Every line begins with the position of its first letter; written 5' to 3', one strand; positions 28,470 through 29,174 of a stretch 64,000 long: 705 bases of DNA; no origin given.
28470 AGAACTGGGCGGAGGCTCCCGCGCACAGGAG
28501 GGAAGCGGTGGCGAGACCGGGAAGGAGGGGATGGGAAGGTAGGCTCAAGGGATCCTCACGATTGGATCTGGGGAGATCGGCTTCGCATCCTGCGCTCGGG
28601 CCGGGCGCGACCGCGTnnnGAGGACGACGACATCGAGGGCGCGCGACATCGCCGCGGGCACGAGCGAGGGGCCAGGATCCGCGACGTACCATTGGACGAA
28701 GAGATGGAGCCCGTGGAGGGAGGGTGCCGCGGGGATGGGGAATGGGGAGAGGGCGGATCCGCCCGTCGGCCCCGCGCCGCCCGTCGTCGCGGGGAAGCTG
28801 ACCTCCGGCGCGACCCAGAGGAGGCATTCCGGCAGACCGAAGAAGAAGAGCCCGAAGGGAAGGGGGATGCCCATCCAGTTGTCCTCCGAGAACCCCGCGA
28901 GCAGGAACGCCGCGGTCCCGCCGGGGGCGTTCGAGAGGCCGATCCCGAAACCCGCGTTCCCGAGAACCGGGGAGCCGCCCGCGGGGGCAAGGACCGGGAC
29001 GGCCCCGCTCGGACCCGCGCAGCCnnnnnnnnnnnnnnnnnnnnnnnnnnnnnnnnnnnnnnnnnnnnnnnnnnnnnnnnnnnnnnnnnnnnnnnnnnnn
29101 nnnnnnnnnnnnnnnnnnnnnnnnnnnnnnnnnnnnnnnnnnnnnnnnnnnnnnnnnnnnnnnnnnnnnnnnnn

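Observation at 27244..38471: Six adjacent secreted proteins with unrelated N-terminal folds all end in the same unassigned 110-130-aa C-terminal module (ten copies in the window)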

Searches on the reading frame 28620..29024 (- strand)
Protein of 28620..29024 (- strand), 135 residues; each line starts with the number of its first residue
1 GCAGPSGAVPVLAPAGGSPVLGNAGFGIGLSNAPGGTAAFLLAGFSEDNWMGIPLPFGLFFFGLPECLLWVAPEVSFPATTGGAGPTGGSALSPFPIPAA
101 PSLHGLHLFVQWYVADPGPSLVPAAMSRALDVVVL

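Call 12: find_homologous_proteins(query=A1, max_evalue=0.001)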
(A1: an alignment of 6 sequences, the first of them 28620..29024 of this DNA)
Query A1 (6 sequences) (135 aa, profile of the alignment): 5 proteins with E <= 0.001 among 8000 candidates.
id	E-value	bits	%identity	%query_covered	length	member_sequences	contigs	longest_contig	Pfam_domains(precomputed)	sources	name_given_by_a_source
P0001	1.4e-34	137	-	-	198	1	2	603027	-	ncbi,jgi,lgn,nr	ncbi:MAG TPA: hypothetical protein VFI25_02575 [Planctomycetota bacterium]|jgi:hypothetical protein|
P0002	4.3e-9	54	34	86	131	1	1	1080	-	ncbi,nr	ncbi:MAG TPA: hypothetical protein VKF62_03835, partial [Planctomycetota bacterium]|nr:hypothetical 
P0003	1.7e-7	49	34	75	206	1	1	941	-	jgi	jgi:hypothetical protein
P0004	3.6e-5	42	50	18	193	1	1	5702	-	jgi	jgi:hypothetical protein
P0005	2.2e-4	39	34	83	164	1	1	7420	-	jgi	jgi:hypothetical protein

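Call 13: search_solved_structures(query=A1, max_evalue=10)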
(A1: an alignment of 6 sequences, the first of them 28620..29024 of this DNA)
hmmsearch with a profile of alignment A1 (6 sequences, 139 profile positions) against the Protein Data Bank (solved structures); distinct sequences matched with E-value up to 10: 0.

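Call 20: search_protein_representatives(alignment_id=A1)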
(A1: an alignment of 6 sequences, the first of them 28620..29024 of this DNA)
Query: 6 sequences, 139 profile positions. Proteins with E-value up to 0.001 (for the whole library): 5851; up to 1e-10: 526; up to 1e-30: 3. The best 150 are listed.
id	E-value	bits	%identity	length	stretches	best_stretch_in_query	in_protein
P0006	1.3e-47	177.5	-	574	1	1-138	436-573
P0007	7.5e-38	145.9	-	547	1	1-139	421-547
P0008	2.3e-31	124.9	-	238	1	1-138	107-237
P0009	5.5e-30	120.4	-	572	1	1-136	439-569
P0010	9.0e-30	119.7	-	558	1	1-137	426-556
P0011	1.2e-28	116.1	-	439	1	1-135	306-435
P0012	1.3e-27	112.7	-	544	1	1-138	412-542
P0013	1.5e-27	112.5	-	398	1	1-136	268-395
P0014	1.6e-27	112.4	-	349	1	1-138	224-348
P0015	2.7e-27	111.7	-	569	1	1-137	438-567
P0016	5.4e-27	110.7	-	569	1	1-138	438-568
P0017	7.9e-27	110.2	-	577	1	1-137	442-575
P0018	9.3e-27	110.0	-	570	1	1-137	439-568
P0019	4.0e-26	107.9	-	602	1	1-138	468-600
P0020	5.2e-26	107.5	-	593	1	1-138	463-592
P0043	4.4e-22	94.8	-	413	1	1-138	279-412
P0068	7.5e-20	87.6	-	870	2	11-136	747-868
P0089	2.5e-18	82.7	-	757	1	1-138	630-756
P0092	3.5e-18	82.2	-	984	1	1-136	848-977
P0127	2.0e-16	76.5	-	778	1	1-137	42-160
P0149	1.1e-15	74.1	-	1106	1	25-129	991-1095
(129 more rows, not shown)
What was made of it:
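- Family size and position: 5,851 clusters at E<=1e-3 and 526 at E<=1e-10 (call 20).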

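Call 26: search_protein_families(library=pfam, alignment_id=A3, max_evalue=0.001)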
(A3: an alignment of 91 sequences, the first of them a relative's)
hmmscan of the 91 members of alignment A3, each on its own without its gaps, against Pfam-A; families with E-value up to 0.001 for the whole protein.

A. member 1, P0006 (574 aa): 3 families
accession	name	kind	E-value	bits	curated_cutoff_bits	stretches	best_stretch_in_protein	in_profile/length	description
PF01839.29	FG-GAP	-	7.2e-38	128.3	22.1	6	216-243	3-32/37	FG-GAP repeat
PF13517.12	FG-GAP_3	-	2.3e-14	54.1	26.9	1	110-177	1-61/61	FG-GAP-like repeat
PF14312.12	FG-GAP_2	-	1.9e-08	34.8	23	0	88-130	5-40/49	FG-GAP repeat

B. families by the number of members that match (of 91 scanned): 10 families
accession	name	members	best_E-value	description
PF01839.29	FG-GAP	62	3.8e-56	FG-GAP repeat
PF13517.12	FG-GAP_3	62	1.1e-52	FG-GAP-like repeat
PF23727.1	Beta-prop_FAM234A_B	11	8e-07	FAM234A/B beta-propeller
PF14312.12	FG-GAP_2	9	7.4e-15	FG-GAP repeat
PF05048.19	NosD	5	2.9e-12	Periplasmic copper-binding protein (NosD)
PF13229.12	Beta_helix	4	3e-14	Right handed beta helix region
PF12256.14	TcdB_toxin_midN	2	0.00065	Insecticide toxin TcdB middle/N-terminal region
PF00127.26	Copper-bind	1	2.3e-07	Copper binding proteins, plastocyanin/azurin family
PF06119.19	NIDO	1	8.8e-07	Nidogen-like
PF13473.12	Cupredoxin_1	1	7.4e-05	Cupredoxin-like domain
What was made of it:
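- Cargo of 91 full-length members: FG-GAP in 62, NosD/beta-helix in about 5, cupredoxin, NIDO, and the rest unassigned (call 26). Few carriers have recognisable glycoside hydrolase or lyase cargo (call 26). 62 of 91 full-length relatives are FG-GAP propellers of about 550-590 aa with the same architecture (calls 20, 26).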

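Call 38: predict_structure(alignment_id=A5)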
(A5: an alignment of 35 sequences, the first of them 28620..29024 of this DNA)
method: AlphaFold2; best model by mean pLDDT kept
length: 135 residues; sequences in the alignment: 35
mean_pLDDT: 94.8   pTM: 0.87
mean pLDDT of the five models: 94.8, 94.7, 94.4, 94.3, 93.8
residues with pLDDT >= 90: 120; 70-90: 15; 50-70: 0; < 50: 0
segments of 3 or more residues with pLDDT < 50: none
pLDDT, mean of each block of 10 residues (from residue 1): 93 95 97 97 95 93 92 96 93 97 97 92 93 97
secondary structure, 60 per line:
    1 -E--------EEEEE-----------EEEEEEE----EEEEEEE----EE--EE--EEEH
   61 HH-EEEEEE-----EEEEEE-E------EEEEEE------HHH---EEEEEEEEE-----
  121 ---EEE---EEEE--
elements in order: E11-15 E27-33 E38-44 E57-59 E64-69 E75-80 E89-94 E107-115 E124-126 E130-133
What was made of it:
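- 28617..30362 (-): g2: signal peptide with a twin-arginine-like n-region, then a right-handed beta-helix, then the canonical module (module = 28620-29024, last 135 aa). AlphaFold model of this module has pLDDT 94.8 (call 38).
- On T9SS C-terminal sorting domain: Beta-sandwich model with pLDDT 94.8 (call 38).
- On Ig-like beta-sandwich fold (fold level only): The model is all-beta (call 38).
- Fold: confident beta-sandwich, pLDDT 94.8 and pTM 0.87 (call 38).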

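Call 40: fold_search(model_id=the predicted structure, library=pdb)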
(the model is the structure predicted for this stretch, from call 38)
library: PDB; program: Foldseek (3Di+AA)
matches with E <= 10: 1413; with E <= 0.001: 0
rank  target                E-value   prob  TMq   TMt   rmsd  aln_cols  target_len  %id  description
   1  8btk_TA               4.8e-03  1.00  0.45  0.37   6.8       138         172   13  Structure of the TRAP complex with the Sec translocon and a translating ribosome (released 2023-05-24)
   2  9n9j_5                7.7e-03  1.00  0.46  0.45   6.5       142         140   15  Structure of a GRP94 folding intermediate engaged with a CCDC134- and FKBP11-bound secretory translocon (released 2025-11-19)
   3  6ibi_A                1.0e-02  0.99  0.43  0.39   7.9       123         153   10  Copper binding protein from Laetisaria arvalis (LaX325) (released 2019-11-13)
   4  6ibh_B                2.1e-02  0.98  0.40  0.37   6.3       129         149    8  Copper binding protein from Laetisaria arvalis (LaX325) (released 2019-11-13)
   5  5kwy_D                2.1e-02  0.93  0.39  0.40  11.2       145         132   14  Structure of human NPC1 middle lumenal domain bound to NPC2 (released 2016-08-24)
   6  6ibi_C                2.2e-02  0.98  0.40  0.36   6.4       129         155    8  Copper binding protein from Laetisaria arvalis (LaX325) (released 2019-11-13)
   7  7mlh_B                2.2e-02  0.63  0.30  0.31  12.6       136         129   13  Crystal structure of human IgE (2F10) in complex with Der p 2.0103 (released 2022-05-04)
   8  8b5l_q                2.3e-02  0.97  0.43  0.39   6.3       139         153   12  Cryo-EM structure of ribosome-Sec61-TRAP (TRanslocon Associated Protein) translocon complex (released 2023-03-01)
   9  6grs_B                3.2e-02  1.00  0.52  0.14   5.6       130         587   13  Paired immunoglobulin-like receptor B (PirB) or Leukocyte immunoglobulin-like receptor subfamily B member 3 (LILRB3) f (released 2019-02-06)
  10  6ibh_A                3.2e-02  0.92  0.38  0.35   8.9       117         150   10  Copper binding protein from Laetisaria arvalis (LaX325) (released 2019-11-13)
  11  1nep                  3.2e-02  0.77  0.34  0.35  11.3       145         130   14  Crystal Structure Analysis of the Bovine NPC2 (Niemann-Pick C2) Protein (released 2003-01-28)
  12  8rjc_5                3.4e-02  0.97  0.46  0.38   6.5       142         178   15  Structure of the rabbit 80S ribosome stalled on a 2-TMD rhodopsin intermediate in complex with Sec61-TRAP, open confor (released 2024-01-24)
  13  6grq_A                3.6e-02  1.00  0.52  0.15   4.6       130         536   14  Paired immunoglobulin-like receptor B (PirB) or Leukocyte immunoglobulin-like receptor subfamily B member 3 (LILRB3) f (released 2019-02-06)
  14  1ex0_B                3.8e-02  0.93  0.41  0.11   8.9       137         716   15  HUMAN FACTOR XIII, MUTANT W279F ZYMOGEN (released 2003-12-23)
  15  2ag9_A                4.2e-02  0.35  0.29  0.26  12.2       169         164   15  Crystal Structure of the Y137S mutant of GM2-Activator Protein (released 2005-10-25)
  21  9blo_A                5.5e-02  0.77  0.39  0.37   7.4       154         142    7  T450C mutant of repeat domain 2 from Clostridium perfringens adhesin CPE0147 without intramolecular ester bond (released 2025-05-07)
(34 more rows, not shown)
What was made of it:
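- On Ig-like beta-sandwich fold (fold level only): The best TMq is 0.45-0.52, to LILR, LAIR and TRAP domains (call 40).
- The fold is an Ig-like beta-sandwich, as in many CBMs and adhesin domains (calls 38, 40).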

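Call 55: list_cluster_members(proteins=[P0009, P0010, P0012, P0019, P0043, P0068, P0089, P0092, P0127, P0149])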
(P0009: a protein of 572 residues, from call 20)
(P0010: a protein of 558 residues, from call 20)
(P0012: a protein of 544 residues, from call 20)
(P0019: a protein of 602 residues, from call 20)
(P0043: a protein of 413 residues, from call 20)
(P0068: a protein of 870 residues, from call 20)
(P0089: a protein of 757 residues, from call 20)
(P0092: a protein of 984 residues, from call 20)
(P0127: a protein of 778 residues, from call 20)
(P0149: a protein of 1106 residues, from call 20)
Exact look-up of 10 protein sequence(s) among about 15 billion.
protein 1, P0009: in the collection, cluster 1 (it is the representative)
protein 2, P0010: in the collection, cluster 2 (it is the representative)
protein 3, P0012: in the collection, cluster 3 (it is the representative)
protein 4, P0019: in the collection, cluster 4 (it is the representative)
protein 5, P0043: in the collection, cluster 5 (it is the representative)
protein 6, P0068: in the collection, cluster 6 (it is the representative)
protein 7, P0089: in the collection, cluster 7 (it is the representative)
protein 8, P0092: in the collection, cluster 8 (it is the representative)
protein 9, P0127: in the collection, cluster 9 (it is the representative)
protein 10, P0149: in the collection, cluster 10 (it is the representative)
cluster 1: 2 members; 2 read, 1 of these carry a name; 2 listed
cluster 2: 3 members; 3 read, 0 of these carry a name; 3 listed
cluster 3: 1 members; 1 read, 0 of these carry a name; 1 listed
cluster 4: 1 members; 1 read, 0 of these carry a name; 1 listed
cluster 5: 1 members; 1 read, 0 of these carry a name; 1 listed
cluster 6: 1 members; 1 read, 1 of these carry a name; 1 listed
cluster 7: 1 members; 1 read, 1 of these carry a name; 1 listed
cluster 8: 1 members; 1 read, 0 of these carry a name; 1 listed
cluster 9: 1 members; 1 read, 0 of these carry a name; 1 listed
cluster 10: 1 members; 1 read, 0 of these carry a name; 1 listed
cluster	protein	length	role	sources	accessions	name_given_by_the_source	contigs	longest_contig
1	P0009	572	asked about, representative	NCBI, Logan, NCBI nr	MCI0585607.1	MAG: VCBS repeat-containing protein [Planctomycetes bacterium] | VCBS repeat-containing protein [Planctomycetota bacterium]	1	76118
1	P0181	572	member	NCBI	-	-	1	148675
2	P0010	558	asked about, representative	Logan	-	-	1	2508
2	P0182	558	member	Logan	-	-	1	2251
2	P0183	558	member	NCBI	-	-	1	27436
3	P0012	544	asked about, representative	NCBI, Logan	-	-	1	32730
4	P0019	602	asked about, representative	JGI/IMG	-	-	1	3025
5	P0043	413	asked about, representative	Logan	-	-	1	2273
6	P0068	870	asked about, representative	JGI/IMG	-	large repetitive protein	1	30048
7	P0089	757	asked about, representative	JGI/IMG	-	hypothetical protein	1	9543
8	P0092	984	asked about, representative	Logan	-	-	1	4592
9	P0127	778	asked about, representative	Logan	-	-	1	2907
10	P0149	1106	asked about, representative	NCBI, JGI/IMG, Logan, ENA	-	-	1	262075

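Call 62: find_encoding_contigs(protein=P0001, flank=1000, max_places=3)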
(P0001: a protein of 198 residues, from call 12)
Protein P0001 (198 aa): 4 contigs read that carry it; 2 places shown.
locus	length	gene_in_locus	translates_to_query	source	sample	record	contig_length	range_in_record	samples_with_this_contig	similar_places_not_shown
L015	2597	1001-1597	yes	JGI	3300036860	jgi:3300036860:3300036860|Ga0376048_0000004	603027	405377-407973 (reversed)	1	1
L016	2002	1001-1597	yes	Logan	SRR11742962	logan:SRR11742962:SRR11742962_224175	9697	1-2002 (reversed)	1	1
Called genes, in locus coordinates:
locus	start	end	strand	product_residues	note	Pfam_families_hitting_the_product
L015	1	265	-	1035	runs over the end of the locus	PF10670:DUF4198 (faint), PF13715:CarbopepD_reg_2 (faint), PF00775:Dioxygenase_C (faint), PF14686:fn3_3 (faint), PF22904:NOMO1-like_2nd (faint), PF02369:Big_1 (faint), PF13620:CarboxypepD_reg (weak), PF13620:CarboxypepD_reg, +3 more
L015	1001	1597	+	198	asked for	-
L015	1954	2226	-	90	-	-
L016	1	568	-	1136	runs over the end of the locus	PF00775:Dioxygenase_C (faint), PF22904:NOMO1-like_2nd (faint), PF24107:DUF7382 (faint), PF10670:DUF4198 (faint), PF13715:CarbopepD_reg_2 (faint), PF14686:fn3_3 (faint), PF13620:CarboxypepD_reg (weak), PF13620:CarboxypepD_reg, +3 more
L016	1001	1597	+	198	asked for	-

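Call 67: search_protein_families(library=ncbifam, alignment_id=A3, max_evalue=0.001)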
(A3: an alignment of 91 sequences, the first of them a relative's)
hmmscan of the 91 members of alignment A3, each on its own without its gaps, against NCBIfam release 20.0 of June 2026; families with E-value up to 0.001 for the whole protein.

A. member 1, P0006 (574 aa): 1 family
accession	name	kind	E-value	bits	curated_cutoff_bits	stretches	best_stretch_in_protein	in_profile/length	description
NF047539.1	XAC2610_fam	domain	6e-07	29.9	35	0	109-137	4-31/89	XAC2610-related protein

B. families by the number of members that match (of 91 scanned): 8 families
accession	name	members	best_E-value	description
NF047539.1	XAC2610_fam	30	7e-09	XAC2610-related protein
TIGR04247.1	NosD_copper_fam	3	2.2e-11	nitrous oxide reductase family maturation protein NosD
NF041518.1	choice_anch_Q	2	3.3e-05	choice-of-anchor Q domain-containing protein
TIGR03804.1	para_beta_helix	2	6.6e-05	parallel beta-helix repeat protein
TIGR02657.1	amicyanin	1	3.2e-10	amicyanin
TIGR03102.1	halo_cynanin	1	4.5e-07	halocyanin domain-containing protein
TIGR02656.1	cyanin_plasto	1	0.00011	plastocyanin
NF047854.1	LIC10774_subfam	1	0.00074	LIC10774/LIC10365 family surface protein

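Call 75: search_protein_families(library=pfam, proteins=[window:28620-29024:-], max_evalue=10)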
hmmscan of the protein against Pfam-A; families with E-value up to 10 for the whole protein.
window:28620-29024:- (135 aa): 0 families
